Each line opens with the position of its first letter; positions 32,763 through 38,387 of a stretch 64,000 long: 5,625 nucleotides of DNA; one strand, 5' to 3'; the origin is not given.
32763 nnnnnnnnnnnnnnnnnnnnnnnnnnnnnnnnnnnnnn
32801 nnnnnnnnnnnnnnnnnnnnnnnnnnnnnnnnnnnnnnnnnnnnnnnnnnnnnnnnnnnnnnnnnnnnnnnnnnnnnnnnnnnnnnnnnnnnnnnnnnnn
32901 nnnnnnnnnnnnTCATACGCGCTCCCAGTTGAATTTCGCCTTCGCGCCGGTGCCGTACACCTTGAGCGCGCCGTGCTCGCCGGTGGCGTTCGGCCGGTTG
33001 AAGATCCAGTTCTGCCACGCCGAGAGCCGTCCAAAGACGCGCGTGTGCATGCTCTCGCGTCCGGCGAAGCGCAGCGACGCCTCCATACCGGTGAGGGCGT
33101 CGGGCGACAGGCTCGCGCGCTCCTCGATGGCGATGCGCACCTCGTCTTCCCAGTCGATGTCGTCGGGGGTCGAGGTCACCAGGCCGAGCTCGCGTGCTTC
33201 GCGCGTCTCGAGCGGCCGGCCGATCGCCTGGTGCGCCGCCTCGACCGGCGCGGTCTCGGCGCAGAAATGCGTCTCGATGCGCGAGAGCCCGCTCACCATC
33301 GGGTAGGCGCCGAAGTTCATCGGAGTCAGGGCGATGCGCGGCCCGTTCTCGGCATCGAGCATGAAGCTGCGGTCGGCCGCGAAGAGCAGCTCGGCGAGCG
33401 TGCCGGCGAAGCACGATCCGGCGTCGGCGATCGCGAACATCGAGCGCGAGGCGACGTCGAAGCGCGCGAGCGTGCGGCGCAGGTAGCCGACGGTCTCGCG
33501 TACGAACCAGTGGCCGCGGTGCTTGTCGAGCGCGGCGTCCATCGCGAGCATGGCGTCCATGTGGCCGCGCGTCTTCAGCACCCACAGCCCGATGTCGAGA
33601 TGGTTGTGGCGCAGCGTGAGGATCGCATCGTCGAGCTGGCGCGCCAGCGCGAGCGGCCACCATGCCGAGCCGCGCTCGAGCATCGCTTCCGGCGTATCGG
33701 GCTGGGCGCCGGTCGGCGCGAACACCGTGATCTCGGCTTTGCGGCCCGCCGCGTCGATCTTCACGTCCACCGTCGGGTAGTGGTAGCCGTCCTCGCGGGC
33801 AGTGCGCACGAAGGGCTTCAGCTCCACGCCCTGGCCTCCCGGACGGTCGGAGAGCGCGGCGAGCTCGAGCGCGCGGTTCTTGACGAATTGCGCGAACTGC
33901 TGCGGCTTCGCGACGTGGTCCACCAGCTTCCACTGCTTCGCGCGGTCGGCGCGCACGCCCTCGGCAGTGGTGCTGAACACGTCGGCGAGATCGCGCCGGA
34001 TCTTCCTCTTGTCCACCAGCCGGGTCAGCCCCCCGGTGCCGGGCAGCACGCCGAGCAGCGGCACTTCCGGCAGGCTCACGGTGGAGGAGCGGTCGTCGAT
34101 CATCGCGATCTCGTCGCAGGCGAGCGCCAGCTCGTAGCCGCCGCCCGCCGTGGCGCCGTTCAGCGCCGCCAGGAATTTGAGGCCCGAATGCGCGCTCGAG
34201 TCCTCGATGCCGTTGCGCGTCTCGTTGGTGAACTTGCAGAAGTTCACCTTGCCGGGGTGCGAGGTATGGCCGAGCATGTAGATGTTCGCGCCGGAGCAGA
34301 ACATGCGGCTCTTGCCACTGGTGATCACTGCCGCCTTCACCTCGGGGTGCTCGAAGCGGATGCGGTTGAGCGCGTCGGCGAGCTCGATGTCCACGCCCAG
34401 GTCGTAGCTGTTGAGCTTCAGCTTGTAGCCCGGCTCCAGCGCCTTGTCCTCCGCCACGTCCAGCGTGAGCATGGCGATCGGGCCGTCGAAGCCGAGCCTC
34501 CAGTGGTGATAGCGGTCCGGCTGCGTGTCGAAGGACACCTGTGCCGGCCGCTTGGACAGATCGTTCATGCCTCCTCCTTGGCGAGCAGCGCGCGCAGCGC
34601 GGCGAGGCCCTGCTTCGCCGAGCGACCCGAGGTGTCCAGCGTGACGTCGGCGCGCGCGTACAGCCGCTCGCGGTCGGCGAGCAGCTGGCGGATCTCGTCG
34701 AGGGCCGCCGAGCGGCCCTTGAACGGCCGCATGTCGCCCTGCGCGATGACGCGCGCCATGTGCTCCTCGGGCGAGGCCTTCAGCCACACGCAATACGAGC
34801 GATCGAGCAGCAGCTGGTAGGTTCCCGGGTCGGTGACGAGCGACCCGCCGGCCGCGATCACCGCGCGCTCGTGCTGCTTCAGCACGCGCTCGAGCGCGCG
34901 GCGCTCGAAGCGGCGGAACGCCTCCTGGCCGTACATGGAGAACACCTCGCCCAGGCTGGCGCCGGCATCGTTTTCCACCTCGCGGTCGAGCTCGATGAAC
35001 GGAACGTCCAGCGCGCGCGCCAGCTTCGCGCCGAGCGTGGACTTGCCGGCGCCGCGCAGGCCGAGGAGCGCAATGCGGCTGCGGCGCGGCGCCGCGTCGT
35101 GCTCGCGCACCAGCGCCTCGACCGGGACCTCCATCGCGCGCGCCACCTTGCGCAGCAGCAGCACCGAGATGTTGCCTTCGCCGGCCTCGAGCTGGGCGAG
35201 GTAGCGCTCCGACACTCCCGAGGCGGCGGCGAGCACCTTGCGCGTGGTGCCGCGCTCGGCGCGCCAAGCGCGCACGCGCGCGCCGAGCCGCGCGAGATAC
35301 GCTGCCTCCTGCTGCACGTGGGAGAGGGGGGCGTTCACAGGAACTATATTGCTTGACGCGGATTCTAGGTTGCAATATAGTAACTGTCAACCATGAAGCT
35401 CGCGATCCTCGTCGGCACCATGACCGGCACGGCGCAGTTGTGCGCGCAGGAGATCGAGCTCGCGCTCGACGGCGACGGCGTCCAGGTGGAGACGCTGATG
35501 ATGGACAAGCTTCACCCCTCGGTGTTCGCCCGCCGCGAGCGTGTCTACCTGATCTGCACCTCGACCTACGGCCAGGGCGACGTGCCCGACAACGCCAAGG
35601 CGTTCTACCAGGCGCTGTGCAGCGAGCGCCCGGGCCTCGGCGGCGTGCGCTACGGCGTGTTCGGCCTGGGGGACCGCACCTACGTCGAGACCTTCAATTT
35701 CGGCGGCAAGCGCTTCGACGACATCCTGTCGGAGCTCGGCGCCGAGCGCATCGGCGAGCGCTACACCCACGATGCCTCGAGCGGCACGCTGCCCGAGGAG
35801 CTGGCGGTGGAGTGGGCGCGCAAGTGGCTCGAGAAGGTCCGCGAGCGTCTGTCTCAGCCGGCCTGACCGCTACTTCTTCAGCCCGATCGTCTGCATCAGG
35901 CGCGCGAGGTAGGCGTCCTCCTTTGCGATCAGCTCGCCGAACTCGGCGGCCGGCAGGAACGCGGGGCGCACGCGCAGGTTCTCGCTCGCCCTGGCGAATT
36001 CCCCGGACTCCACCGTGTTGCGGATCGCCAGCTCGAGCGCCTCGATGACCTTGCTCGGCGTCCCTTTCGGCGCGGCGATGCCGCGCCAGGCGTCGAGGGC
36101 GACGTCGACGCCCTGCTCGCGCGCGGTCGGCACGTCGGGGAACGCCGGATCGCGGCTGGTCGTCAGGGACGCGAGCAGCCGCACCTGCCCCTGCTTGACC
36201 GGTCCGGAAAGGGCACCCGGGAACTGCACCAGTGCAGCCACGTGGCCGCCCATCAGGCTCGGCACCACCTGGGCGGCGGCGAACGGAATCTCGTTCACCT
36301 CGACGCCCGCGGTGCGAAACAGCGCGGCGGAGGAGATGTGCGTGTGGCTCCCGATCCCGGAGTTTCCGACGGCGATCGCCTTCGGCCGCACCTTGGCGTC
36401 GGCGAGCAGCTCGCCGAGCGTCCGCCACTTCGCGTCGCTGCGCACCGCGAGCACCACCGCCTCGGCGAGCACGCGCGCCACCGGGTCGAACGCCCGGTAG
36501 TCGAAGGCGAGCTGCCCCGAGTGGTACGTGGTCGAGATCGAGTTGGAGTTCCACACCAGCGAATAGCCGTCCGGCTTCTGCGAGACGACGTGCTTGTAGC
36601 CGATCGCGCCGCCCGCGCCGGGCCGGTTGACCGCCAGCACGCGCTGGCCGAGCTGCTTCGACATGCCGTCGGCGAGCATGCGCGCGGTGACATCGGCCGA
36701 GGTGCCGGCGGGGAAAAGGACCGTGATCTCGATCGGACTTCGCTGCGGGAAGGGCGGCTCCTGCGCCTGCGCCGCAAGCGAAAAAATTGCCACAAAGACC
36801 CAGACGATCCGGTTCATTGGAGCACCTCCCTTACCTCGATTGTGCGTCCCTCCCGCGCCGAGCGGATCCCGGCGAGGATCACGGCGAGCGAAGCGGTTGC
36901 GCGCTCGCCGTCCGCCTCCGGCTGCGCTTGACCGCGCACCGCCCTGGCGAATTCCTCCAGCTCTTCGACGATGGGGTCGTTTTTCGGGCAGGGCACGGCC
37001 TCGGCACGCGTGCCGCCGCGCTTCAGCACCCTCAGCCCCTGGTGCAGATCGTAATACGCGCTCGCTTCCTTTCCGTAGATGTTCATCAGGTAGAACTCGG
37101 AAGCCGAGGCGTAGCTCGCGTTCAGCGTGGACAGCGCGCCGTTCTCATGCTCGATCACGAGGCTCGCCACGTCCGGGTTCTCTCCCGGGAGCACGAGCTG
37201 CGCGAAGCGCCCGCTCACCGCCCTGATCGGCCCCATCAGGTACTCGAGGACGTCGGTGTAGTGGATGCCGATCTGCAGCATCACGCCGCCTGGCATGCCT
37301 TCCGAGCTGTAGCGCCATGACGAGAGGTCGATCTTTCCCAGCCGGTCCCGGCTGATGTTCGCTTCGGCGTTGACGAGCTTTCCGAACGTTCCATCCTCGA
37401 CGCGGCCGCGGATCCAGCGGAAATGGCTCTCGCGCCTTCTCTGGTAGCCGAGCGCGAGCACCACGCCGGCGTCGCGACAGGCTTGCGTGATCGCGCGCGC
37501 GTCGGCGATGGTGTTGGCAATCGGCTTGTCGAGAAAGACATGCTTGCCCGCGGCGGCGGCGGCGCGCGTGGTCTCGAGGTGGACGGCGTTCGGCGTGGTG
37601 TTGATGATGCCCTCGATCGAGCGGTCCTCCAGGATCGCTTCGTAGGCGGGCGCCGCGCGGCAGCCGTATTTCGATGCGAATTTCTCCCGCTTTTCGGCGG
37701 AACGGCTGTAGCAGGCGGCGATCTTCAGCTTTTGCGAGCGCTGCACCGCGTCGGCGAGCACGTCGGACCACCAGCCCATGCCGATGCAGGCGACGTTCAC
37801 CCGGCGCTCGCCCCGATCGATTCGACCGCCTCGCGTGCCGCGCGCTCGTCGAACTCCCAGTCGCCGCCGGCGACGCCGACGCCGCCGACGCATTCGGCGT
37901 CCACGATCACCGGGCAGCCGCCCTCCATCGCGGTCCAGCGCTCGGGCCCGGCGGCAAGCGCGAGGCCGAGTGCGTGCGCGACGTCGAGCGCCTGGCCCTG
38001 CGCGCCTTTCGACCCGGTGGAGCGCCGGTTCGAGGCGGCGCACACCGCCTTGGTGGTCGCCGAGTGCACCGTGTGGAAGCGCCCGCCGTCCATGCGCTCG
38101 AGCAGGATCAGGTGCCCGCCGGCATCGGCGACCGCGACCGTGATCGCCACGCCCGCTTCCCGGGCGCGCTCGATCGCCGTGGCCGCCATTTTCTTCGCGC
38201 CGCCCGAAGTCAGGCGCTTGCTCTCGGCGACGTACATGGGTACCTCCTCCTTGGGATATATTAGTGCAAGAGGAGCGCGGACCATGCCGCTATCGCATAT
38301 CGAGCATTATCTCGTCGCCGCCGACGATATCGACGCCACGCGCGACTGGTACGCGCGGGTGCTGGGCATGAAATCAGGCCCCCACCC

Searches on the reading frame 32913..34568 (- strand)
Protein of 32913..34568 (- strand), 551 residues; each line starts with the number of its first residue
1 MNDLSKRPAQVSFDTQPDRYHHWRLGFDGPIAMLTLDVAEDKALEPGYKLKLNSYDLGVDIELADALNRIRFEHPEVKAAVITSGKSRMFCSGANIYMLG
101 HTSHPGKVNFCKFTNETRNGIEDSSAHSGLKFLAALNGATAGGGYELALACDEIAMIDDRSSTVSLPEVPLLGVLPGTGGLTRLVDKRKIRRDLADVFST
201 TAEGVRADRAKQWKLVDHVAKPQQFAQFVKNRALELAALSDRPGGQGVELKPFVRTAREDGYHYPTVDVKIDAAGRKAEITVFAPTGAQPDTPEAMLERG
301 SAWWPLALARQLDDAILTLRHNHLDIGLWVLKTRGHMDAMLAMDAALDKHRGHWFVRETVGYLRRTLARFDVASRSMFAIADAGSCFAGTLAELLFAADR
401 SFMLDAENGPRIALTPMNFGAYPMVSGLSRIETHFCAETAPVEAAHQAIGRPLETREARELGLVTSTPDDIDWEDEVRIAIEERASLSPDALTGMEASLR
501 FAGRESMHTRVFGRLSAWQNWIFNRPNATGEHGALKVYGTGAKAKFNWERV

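Call 10: search_protein_families(library=ncbifam, proteins=[window:32913-34568:-], max_evalue=1e-30)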
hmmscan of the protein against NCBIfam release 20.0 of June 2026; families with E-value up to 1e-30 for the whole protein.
window:32913-34568:- (551 aa): 1 family
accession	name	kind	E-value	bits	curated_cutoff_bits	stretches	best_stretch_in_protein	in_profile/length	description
TIGR03222.1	benzo_boxC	equivalog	1.6e-265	882.1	712.3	1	11-551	1-548/548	2,3-epoxybenzoyl-CoA dihydrolase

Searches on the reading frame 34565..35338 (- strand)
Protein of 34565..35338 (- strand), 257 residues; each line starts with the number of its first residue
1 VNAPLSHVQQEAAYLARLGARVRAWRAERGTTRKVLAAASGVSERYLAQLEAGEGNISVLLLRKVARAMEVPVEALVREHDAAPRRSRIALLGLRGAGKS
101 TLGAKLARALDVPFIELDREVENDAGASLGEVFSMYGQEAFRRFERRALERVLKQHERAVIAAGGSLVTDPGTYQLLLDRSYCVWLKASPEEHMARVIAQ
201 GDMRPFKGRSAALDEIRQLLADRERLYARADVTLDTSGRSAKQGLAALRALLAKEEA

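Call 10: search_protein_families(library=ncbifam, proteins=[window:34565-35338:-], max_evalue=1e-30)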
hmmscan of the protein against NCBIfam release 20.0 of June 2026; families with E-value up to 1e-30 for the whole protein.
window:34565-35338:- (257 aa): 3 families
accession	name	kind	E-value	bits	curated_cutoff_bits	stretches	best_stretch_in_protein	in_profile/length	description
NF006015.0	PRK08154.1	subfamily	2.2e-104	349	204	1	82-254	132-304/314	anaerobic benzoate catabolism transcriptional regulator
NF010552.0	PRK13946.1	equivalog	2.2e-32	112.3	186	1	79-247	16-182/198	shikimate kinase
NF010554.0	PRK13948.1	equivalog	2.5e-31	108.8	217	1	88-242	12-163/192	shikimate kinase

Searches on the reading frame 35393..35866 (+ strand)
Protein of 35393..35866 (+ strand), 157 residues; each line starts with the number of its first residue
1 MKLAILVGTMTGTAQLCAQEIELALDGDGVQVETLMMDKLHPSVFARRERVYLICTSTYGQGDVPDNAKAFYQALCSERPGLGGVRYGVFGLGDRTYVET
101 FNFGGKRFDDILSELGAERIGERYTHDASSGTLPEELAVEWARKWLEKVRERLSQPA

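Call 10: search_protein_families(library=ncbifam, proteins=[window:35393-35866:+], max_evalue=1e-30)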
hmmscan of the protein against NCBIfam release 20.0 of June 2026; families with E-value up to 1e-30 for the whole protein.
window:35393-35866:+ (157 aa): 1 family
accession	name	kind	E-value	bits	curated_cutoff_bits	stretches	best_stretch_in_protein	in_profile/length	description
NF005989.0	PRK08105.1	equivalog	7.7e-34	116.8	160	1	2-149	3-148/149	flavodoxin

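Call 35: search_protein_families(library=ncbifam, proteins=[window:35393-35866:+], max_evalue=0.00001)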
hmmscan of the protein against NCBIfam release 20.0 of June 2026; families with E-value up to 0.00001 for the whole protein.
window:35393-35866:+ (157 aa): 13 families
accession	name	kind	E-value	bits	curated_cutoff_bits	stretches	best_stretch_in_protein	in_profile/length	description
NF005989.0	PRK08105.1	equivalog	7.7e-34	116.8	160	1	2-149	3-148/149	flavodoxin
NF006531.0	PRK09004.1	equivalog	1.1e-26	93.4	158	1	2-148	3-145/146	FMN-binding protein MioC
TIGR01931.1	cysJ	equivalog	7.2e-23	81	668.15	1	2-154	60-207/597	assimilatory sulfite reductase (NADPH) flavoprotein subunit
NF004343.0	PRK05723.1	equivalog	8.2e-19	68.1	204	1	1-149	1-149/151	flavodoxin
NF008197.0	PRK10953.1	equivalog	2.5e-16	59.1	838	1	4-154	65-210/601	NADPH-dependent assimilatory sulfite reductase flavoprotein subunit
NF006739.0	PRK09267.1-5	subfamily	1.3e-12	47.8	175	1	2-125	3-122/168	flavodoxin FldA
NF005216.0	PRK06703.1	subfamily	3.8e-11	43.3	127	1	2-123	3-120/151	flavodoxin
TIGR01752.1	flav_long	equivalog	5.1e-10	39.1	146.75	1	2-124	1-119/167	flavodoxin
NF005587.0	PRK07308.1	equivalog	3.2e-09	37.1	138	1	5-130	6-127/147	flavodoxin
TIGR01753.1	flav_short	equivalog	1.2e-08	35.6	123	1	5-142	3-136/140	flavodoxin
NF006736.0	PRK09267.1-2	equivalog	1.2e-07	31.6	202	1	1-125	2-119/161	flavodoxin FldA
NF006738.0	PRK09267.1-4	equivalog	1.4e-07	31.3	172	1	1-129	1-133/171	flavodoxin FldA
NF005246.0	PRK06756.1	subfamily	6.8e-06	26.1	130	1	2-99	3-98/148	flavodoxin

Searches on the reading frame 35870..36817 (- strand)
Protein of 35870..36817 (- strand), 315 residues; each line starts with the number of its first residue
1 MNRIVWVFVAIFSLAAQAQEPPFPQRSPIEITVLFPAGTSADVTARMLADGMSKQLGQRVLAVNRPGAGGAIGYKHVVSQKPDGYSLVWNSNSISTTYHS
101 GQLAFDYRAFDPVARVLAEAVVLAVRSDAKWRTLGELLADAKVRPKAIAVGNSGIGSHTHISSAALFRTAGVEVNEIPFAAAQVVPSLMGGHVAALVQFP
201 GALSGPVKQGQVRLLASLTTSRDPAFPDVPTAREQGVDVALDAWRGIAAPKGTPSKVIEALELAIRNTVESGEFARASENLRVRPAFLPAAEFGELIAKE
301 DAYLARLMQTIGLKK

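Call 10: search_protein_families(library=ncbifam, proteins=[window:35870-36817:-], max_evalue=1e-30)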
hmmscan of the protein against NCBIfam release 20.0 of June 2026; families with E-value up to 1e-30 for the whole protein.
window:35870-36817:- (315 aa): 0 families

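Call 16: search_protein_families(library=pfam, proteins=[window:35870-36817:-], max_evalue=0.000001)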
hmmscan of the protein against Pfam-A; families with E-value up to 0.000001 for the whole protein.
window:35870-36817:- (315 aa): 1 family
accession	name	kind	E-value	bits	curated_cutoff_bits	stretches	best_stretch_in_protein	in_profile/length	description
PF03401.19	TctC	-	1.7e-48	166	27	1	45-313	2-274/274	Tripartite tricarboxylate transporter family receptor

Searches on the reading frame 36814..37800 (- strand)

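Call 10: search_protein_families(library=ncbifam, proteins=[window:36814-37800:-], max_evalue=1e-30)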
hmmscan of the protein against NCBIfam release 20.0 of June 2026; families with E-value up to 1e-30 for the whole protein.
window:36814-37800:- (328 aa): 2 families
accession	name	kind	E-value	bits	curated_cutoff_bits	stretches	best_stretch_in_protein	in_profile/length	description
TIGR04380.1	myo_inos_iolG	equivalog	2.1e-34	118.9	355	1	1-321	2-329/330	inositol 2-dehydrogenase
NF041392.1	XylDh_Gfo6_Halo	equivalog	4.6e-32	111.2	350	1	2-323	18-350/350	D-xylose 1-dehydrogenase Gfo6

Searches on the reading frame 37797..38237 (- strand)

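Call 16: search_protein_families(library=pfam, proteins=[window:37797-38237:-], max_evalue=0.000001)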
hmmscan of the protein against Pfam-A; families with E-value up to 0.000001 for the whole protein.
window:37797-38237:- (146 aa): 1 family
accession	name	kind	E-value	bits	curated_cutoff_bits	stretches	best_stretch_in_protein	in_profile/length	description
PF03928.20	HbpS-like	-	2.5e-26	92.7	25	1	10-139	2-128/128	Haem degrading protein HbpS-like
